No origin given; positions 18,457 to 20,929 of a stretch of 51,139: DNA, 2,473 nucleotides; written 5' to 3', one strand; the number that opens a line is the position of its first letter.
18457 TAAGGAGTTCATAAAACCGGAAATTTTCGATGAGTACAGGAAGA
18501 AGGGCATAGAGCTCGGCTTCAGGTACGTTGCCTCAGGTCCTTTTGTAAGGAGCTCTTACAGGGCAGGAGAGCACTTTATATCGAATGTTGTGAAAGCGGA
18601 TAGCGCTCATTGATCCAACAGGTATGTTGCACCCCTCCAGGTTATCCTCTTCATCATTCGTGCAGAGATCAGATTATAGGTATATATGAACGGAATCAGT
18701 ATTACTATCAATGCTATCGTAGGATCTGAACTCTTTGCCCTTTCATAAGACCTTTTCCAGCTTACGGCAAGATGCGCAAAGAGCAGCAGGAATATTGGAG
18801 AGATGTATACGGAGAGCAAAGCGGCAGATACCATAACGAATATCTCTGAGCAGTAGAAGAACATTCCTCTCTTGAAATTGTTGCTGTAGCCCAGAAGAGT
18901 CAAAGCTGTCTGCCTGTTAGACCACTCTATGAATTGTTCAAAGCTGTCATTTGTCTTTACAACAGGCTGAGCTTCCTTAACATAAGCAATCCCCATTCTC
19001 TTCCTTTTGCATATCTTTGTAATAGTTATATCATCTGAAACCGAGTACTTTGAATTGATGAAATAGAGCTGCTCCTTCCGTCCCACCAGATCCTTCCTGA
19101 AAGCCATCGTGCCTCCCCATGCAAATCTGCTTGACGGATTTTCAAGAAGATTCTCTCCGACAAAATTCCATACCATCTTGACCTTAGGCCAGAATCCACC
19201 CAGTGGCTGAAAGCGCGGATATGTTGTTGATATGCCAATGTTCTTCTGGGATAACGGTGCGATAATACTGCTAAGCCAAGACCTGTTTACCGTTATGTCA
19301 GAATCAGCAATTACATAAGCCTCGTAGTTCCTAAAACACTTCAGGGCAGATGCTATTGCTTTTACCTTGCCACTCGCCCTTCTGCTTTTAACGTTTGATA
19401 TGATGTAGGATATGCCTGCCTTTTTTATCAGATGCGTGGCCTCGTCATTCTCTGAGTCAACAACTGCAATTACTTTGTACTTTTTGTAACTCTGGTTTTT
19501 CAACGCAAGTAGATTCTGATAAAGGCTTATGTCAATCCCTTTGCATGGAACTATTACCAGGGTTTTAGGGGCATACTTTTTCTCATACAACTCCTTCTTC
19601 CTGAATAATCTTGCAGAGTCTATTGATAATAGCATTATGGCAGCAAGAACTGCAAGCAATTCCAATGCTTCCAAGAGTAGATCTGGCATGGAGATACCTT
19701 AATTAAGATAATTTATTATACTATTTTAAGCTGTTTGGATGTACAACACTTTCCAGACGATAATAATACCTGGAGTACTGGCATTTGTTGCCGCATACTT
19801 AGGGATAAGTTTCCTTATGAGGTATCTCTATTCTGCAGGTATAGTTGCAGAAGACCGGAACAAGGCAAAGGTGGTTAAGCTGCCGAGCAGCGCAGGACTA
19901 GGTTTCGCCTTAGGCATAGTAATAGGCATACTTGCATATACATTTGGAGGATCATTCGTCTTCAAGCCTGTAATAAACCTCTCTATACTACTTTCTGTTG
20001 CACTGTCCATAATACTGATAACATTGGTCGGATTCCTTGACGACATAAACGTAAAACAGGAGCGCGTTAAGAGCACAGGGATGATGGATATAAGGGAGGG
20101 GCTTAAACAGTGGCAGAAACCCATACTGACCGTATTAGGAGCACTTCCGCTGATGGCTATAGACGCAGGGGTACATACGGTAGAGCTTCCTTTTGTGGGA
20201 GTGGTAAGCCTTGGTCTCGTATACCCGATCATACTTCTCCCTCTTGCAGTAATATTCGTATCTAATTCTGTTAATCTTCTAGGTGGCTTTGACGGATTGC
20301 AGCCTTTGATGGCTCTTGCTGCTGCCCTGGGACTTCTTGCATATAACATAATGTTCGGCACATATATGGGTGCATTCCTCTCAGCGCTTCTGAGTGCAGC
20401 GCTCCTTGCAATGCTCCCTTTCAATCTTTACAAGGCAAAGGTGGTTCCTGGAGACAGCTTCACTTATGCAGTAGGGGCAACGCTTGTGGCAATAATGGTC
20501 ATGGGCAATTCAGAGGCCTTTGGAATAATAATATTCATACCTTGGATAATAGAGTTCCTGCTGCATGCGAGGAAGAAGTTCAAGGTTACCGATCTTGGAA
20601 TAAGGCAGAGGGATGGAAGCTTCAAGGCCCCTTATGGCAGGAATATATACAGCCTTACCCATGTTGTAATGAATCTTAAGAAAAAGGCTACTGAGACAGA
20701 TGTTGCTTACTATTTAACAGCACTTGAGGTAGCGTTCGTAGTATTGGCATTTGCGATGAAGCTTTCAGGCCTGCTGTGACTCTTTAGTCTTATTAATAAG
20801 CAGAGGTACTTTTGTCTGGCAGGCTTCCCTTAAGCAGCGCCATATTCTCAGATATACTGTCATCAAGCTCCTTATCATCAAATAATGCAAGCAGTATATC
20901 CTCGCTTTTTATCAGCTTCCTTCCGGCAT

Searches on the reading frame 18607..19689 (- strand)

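Call 69: search_protein_families(library=pfam, proteins=[window:18607-19689:-], max_evalue=0.0001)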
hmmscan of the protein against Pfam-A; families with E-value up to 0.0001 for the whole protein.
window:18607-19689:- (360 aa): 3 families
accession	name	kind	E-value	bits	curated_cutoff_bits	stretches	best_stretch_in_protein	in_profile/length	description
PF13506.12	Glyco_transf_21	-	7.4e-11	42.3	21.7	1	101-253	11-165/174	Glycosyl transferase family 21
PF00535.33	Glycos_transf_2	-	8.2e-11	42.6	23.3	1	45-202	2-164/168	Glycosyl transferase family 2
PF13641.12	Glyco_tranf_2_3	-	9e-08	32.8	27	1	41-260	1-227/230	Glycosyltransferase like family 2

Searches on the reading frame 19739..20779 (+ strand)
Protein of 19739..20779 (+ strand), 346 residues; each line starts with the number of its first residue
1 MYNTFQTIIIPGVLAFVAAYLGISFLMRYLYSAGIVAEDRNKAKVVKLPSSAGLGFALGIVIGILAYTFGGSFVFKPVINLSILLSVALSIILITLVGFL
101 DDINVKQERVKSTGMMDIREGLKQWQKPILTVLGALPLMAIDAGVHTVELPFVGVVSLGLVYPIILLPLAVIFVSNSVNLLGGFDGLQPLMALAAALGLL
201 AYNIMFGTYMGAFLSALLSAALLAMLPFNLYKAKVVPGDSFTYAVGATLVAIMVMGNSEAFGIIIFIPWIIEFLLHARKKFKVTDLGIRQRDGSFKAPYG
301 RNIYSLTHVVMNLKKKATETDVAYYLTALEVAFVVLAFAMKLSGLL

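Call 69: search_protein_families(library=pfam, proteins=[window:19739-20779:+], max_evalue=0.0001)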
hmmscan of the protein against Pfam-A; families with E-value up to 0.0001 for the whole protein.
window:19739-20779:+ (346 aa): 1 family
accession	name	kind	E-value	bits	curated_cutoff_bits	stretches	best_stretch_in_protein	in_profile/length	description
PF00953.26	Glycos_transf_4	-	9e-27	94.4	27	1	85-256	2-159/160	Glycosyl transferase family 4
